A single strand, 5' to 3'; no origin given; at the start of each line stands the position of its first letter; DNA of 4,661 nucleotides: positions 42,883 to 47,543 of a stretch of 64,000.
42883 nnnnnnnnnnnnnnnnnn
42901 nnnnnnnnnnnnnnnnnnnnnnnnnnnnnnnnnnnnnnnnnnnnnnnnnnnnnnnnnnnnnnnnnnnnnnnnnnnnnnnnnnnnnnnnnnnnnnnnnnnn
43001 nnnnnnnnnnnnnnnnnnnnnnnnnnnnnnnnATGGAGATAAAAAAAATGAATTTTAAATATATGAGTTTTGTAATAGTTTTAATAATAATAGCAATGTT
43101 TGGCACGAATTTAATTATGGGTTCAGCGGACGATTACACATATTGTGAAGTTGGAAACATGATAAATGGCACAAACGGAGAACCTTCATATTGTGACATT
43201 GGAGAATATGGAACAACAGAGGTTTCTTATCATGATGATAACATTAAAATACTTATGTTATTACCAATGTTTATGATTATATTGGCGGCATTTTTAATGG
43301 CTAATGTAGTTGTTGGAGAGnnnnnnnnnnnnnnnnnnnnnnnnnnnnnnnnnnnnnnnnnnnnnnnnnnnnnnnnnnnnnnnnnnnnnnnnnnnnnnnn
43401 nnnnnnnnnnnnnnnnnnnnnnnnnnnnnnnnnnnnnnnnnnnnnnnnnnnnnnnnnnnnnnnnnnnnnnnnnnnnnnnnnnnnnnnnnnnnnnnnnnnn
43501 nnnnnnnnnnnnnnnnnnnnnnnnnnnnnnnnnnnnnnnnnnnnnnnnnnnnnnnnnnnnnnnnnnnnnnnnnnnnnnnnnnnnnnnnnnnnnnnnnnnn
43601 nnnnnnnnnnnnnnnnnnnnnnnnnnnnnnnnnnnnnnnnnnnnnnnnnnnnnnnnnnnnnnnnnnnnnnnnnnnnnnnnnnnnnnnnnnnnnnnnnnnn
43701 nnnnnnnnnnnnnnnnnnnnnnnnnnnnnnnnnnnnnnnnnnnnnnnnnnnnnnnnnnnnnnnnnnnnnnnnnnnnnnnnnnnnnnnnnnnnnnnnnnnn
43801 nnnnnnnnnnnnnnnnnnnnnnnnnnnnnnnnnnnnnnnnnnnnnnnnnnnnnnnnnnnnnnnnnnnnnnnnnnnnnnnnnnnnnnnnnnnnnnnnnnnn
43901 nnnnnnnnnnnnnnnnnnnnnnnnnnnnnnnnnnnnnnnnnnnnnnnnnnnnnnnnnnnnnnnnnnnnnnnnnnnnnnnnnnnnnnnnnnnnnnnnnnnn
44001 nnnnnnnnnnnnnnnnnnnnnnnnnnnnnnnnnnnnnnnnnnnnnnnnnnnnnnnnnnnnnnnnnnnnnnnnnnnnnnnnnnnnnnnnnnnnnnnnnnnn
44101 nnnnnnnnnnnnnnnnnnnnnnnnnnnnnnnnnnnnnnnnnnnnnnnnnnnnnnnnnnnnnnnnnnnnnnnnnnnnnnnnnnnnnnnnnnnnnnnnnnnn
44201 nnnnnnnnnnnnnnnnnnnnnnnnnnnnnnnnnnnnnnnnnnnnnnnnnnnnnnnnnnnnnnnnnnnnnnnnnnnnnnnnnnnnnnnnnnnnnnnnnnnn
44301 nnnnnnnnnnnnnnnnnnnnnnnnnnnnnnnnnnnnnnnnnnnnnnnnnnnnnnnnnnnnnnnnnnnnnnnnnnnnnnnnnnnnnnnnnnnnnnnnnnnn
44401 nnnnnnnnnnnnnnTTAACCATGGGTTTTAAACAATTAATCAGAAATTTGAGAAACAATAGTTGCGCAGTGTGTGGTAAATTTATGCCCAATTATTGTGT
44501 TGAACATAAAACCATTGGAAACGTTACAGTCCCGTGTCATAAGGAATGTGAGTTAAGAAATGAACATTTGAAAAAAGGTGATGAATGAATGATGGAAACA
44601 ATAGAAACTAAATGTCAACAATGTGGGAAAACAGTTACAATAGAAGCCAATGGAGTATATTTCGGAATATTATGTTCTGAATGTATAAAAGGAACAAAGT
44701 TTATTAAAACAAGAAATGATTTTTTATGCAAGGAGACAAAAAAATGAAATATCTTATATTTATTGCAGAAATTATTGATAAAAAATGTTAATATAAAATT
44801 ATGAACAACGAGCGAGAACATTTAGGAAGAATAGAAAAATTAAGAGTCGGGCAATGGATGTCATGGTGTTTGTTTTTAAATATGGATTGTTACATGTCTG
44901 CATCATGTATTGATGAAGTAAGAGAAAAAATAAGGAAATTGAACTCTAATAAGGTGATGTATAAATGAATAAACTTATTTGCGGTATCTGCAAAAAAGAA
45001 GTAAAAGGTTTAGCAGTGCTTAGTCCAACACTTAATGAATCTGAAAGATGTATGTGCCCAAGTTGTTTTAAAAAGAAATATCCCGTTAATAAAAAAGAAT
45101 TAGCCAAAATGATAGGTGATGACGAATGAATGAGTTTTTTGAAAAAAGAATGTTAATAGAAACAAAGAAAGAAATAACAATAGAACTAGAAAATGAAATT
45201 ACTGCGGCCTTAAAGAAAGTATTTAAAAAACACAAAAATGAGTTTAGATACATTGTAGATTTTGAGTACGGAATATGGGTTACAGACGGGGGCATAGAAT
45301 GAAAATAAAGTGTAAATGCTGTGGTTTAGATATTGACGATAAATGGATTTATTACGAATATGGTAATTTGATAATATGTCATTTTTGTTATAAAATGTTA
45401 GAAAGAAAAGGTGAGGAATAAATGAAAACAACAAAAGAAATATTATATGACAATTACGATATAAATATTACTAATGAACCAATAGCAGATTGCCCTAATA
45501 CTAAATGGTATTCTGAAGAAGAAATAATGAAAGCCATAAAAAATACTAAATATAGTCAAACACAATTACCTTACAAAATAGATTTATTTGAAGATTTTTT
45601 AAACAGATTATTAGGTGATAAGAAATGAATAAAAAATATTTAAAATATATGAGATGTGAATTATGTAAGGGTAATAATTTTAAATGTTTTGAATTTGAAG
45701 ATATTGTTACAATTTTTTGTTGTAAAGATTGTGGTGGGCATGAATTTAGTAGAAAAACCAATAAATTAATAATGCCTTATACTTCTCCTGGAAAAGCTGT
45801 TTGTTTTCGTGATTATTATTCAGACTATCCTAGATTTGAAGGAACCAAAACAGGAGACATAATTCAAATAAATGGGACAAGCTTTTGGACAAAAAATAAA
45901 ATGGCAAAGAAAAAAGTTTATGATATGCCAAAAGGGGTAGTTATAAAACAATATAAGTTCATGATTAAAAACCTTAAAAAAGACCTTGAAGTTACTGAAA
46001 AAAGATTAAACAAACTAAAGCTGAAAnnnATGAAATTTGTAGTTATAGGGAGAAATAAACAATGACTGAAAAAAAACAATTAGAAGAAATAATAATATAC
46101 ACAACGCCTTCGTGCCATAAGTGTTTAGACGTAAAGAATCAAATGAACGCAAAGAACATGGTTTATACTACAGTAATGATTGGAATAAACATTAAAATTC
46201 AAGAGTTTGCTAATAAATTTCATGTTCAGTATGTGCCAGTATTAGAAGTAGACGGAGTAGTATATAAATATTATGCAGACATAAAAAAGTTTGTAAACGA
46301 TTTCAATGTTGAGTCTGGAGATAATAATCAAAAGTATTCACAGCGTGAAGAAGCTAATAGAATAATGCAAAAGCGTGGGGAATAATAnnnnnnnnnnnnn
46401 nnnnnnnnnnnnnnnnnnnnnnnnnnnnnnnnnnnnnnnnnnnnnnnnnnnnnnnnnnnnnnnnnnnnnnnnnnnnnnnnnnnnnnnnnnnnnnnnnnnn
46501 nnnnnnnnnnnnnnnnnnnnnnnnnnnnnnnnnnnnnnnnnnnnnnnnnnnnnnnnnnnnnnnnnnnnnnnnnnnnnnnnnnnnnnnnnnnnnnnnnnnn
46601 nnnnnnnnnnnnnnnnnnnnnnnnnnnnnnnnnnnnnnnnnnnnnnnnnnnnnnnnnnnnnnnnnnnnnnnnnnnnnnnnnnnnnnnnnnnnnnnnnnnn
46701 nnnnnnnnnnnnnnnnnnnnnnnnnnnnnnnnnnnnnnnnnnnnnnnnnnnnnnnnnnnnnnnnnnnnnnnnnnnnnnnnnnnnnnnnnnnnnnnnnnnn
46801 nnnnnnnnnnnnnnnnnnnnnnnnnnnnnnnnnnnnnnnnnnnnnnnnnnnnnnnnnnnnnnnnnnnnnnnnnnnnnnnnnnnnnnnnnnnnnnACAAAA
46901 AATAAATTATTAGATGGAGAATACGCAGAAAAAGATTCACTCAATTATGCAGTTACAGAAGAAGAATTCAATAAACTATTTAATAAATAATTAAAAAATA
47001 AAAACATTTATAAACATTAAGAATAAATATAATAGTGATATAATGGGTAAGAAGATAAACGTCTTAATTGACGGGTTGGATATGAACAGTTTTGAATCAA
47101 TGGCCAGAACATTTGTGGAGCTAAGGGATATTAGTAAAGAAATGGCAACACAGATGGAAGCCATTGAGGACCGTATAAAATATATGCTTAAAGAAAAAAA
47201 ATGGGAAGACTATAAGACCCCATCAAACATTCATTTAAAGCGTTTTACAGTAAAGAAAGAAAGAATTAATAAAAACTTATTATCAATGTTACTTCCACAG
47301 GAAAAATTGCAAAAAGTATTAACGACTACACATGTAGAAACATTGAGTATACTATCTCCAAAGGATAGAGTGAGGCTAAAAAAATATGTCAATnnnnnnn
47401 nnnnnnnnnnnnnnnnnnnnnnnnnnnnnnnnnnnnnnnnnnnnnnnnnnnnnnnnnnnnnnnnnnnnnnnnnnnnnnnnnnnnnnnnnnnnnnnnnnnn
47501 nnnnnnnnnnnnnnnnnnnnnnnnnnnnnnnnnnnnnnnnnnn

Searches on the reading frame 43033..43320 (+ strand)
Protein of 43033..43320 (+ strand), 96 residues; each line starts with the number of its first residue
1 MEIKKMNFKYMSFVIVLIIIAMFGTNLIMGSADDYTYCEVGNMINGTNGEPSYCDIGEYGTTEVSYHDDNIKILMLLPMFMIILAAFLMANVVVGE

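Call 49: search_protein_families(library=pfam, alignment_id=A3, max_evalue=0.05)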
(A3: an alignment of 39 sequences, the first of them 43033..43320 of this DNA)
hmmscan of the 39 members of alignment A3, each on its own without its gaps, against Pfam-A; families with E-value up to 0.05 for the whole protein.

A. member 1, window:43033-43320:+ (96 aa): 0 families

B. families by the number of members that match (of 39 scanned): 24 families
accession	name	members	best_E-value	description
PF00462.30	Glutaredoxin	1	3e-07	Glutaredoxin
PF01906.23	YbjQ_1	1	0.00014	Putative heavy-metal-binding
PF05768.20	Glrx-like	1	0.00024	Glutaredoxin-like domain (DUF836)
PF13417.12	GST_N_3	1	0.00077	Glutathione S-transferase, N-terminal domain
PF16899.10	Cyclin_C_2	1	0.0008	Cyclin C-terminal domain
PF15777.11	Anti-TRAP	1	0.0012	Tryptophan RNA-binding attenuator protein inhibitory protein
PF16828.10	GAGBD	1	0.0062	GAG-binding domain on surface antigen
PF19356.4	DUF5933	1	0.0075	Domain of unknown function (DUF5933)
PF09930.14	DUF2162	1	0.0099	Predicted transporter (DUF2162)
PF20813.2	FhbB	1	0.014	Factor H binding protein B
PF03748.19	FliL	1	0.015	Flagellar basal body-associated protein FliL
PF13192.12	Thioredoxin_3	1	0.018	Thioredoxin domain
PF13398.12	Peptidase_M50B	1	0.021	Peptidase M50B-like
PF01155.25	HypA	1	0.023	Hydrogenase/urease nickel incorporation, metallochaperone, hypA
PF13194.11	DUF4010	1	0.023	Domain of unknown function (DUF4010)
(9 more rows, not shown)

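Call 79: search_protein_families(library=pfam, proteins=[window:43033-43320:+], max_evalue=0.05)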
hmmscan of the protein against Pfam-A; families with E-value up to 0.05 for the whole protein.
window:43033-43320:+ (96 aa): 0 families

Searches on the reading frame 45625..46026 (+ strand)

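Call 79: search_protein_families(library=pfam, proteins=[window:45625-46026:+], max_evalue=0.05)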
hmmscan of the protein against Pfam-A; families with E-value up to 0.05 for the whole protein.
window:45625-46026:+ (134 aa): 1 family
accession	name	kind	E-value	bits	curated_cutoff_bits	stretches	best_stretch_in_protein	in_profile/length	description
PF10241.14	KxDL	-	0.029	15.1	27.2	1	107-132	50-75/86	Uncharacterized conserved protein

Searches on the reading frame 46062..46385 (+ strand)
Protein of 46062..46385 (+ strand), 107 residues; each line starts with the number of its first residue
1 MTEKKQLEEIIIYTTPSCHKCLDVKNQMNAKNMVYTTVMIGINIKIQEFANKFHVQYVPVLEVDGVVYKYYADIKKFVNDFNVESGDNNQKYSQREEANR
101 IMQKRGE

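Call 94: search_protein_families(library=ncbifam, proteins=[window:46062-46385:+], max_evalue=0.001)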
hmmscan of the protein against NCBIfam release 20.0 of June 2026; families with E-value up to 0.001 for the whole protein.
window:46062-46385:+ (107 aa): 3 families
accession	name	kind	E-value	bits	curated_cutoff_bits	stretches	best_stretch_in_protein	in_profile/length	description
TIGR02196.1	GlrX_YruB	hypoth_equivalog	2.1e-06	28.1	88.55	1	10-68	2-61/74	glutaredoxin-like protein, YruB-family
TIGR02194.1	GlrX_NrdH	subfamily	0.00026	21.1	85.75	1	10-65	1-56/72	glutaredoxin-like protein NrdH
NF045501.1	HUGP_GUXX-star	exception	0.00056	19.5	325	1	4-61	161-220/236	HUGP/GUXX-star fusion selenoprotein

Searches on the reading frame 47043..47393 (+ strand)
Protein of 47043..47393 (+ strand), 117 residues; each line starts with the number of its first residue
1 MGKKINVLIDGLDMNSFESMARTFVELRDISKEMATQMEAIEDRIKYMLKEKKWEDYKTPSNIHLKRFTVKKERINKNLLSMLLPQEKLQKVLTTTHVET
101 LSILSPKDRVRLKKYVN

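Call 79: search_protein_families(library=pfam, proteins=[window:47043-47393:+], max_evalue=0.05)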
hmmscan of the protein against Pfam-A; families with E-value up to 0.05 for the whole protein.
window:47043-47393:+ (117 aa): 4 families
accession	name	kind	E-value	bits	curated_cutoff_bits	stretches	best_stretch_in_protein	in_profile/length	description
PF16899.10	Cyclin_C_2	-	0.0008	20.2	27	1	17-92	3-87/99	Cyclin C-terminal domain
PF16828.10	GAGBD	-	0.0062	17.2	27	1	21-79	10-68/152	GAG-binding domain on surface antigen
PF20813.2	FhbB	-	0.014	16.1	27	1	28-55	32-59/80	Factor H binding protein B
PF03748.19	FliL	-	0.015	16.2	24.6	1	31-96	33-99/103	Flagellar basal body-associated protein FliL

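Call 95: find_homologous_proteins(query=window:47043-47393:+, max_evalue=0.001)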
Query window:47043-47393:+ (117 aa): 1 proteins with E <= 0.001 among 5 candidates.
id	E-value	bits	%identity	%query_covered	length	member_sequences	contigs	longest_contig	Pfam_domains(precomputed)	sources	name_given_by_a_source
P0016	1.3e-66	239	99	100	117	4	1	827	-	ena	-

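Call 103: predict_structure(protein=window:47043-47393:+)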
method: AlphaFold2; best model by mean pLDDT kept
length: 117 residues; sequences in the alignment: 1
mean_pLDDT: 50.3   pTM: 0.29
mean pLDDT of the five models: 50.3, 49.9, 49.2, 43.6, 37.2
residues with pLDDT >= 90: 0; 70-90: 9; 50-70: 39; < 50: 69
segments of 3 or more residues with pLDDT < 50: 1-9, 54-84, 86-104, 112-117
pLDDT, mean of each block of 10 residues (from residue 1): 38 58 68 70 62 48 34 41 47 43 48 44
secondary structure, 60 per line:
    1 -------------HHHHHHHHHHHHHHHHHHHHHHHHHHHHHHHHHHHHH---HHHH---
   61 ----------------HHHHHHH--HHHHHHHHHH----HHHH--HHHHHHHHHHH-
elements in order: H14-50 H54-57 H77-83 H86-95 H100-103 H106-116
